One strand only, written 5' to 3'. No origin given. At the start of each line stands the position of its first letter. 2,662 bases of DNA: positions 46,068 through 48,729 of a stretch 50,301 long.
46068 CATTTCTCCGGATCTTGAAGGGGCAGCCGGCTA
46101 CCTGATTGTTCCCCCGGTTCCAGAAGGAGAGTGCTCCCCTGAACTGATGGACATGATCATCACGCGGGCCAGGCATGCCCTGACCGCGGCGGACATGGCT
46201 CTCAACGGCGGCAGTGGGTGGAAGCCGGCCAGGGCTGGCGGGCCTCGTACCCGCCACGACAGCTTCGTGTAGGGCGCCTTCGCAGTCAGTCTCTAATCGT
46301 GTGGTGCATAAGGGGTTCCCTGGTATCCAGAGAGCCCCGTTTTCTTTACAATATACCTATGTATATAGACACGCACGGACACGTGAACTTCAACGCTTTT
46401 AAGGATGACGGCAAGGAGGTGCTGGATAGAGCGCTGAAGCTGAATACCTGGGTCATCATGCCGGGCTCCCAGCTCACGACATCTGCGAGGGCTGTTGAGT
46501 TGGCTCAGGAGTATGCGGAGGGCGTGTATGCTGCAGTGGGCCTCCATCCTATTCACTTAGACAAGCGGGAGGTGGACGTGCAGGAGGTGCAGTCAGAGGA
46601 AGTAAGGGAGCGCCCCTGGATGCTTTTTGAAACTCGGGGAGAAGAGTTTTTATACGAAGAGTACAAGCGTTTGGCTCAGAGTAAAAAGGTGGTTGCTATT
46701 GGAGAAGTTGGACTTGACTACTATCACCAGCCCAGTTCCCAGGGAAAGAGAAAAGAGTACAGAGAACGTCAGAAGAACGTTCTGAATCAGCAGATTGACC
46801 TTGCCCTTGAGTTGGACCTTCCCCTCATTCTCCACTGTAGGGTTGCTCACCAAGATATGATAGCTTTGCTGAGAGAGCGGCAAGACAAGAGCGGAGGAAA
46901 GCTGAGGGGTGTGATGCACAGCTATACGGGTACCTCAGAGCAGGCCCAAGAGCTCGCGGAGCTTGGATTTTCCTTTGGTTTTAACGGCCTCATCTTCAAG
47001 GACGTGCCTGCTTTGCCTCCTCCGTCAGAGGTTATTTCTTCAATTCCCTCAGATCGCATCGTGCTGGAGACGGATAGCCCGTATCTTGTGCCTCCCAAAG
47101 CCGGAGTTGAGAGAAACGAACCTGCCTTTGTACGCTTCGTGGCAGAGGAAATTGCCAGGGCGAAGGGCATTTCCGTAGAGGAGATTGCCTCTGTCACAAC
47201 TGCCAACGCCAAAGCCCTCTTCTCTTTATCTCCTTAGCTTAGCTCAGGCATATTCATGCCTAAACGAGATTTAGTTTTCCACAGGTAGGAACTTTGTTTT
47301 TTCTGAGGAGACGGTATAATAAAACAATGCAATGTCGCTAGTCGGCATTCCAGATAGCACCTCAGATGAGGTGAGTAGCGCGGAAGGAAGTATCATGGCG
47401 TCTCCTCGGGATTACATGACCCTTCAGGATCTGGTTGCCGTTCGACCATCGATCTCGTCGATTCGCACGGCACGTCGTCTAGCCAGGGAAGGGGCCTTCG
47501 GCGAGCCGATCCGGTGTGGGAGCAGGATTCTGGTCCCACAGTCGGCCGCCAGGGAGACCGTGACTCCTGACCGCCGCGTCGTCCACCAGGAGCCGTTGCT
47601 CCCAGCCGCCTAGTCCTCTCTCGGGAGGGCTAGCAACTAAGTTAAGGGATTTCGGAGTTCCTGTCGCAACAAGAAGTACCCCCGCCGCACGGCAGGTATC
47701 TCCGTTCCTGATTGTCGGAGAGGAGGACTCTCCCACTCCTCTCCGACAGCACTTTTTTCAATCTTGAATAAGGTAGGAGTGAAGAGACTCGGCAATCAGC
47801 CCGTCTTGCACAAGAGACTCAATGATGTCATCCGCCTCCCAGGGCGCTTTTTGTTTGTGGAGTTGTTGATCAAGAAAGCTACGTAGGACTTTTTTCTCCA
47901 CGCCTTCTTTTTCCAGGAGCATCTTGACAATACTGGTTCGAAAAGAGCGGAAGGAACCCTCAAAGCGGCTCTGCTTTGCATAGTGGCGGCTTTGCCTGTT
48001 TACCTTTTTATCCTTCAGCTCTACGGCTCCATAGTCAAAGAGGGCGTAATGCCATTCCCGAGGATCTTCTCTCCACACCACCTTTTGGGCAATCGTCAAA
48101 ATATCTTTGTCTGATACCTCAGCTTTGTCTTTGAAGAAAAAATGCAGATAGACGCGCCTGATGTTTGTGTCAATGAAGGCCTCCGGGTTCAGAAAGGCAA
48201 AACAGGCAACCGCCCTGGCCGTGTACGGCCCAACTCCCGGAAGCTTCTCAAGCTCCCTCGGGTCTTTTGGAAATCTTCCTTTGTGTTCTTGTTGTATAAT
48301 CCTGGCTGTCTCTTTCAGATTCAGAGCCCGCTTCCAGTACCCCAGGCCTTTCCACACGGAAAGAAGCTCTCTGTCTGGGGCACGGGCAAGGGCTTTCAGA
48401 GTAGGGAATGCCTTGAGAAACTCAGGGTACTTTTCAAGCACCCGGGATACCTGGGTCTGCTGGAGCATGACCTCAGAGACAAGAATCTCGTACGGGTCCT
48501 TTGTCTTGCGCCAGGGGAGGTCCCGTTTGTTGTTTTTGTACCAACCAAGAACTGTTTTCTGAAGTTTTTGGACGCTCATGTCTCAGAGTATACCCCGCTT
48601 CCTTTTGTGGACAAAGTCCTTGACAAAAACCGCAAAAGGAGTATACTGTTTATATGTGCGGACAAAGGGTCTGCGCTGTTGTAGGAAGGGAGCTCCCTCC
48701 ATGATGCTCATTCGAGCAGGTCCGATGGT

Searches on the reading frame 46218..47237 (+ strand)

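Call 34: search_protein_families(library=pfam, proteins=[window:46218-47237:+], max_evalue=0.001)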
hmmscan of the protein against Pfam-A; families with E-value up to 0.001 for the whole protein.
window:46218-47237:+ (339 aa): 1 family
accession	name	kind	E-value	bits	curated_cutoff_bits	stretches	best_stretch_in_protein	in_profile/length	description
PF01026.27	TatD_DNase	-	3.5e-70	236.7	27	1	50-336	1-253/253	TatD related DNase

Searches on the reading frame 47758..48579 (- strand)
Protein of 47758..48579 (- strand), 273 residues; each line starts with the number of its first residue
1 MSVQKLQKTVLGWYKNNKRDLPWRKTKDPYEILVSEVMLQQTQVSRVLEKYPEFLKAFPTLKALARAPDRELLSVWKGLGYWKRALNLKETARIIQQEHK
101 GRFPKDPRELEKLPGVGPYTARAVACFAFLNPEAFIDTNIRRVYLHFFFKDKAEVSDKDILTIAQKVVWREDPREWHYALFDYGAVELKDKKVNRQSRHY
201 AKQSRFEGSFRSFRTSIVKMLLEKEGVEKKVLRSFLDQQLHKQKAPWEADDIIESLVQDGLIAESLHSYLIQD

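Call 34: search_protein_families(library=pfam, proteins=[window:47758-48579:-], max_evalue=0.001)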
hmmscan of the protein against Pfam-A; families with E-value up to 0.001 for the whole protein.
window:47758-48579:- (273 aa): 3 families
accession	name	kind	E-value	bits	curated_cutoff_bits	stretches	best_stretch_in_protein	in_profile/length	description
PF00730.31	HhH-GPD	-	2.2e-17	63.8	26.2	1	34-153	1-92/108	HhH-GPD superfamily base excision DNA repair protein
PF00633.29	HHH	-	3.3e-08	33.4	24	1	99-127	2-30/30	Helix-hairpin-helix motif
PF14520.12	HHH_5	-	0.00056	20.8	27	0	108-140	2-34/57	Helix-hairpin-helix domain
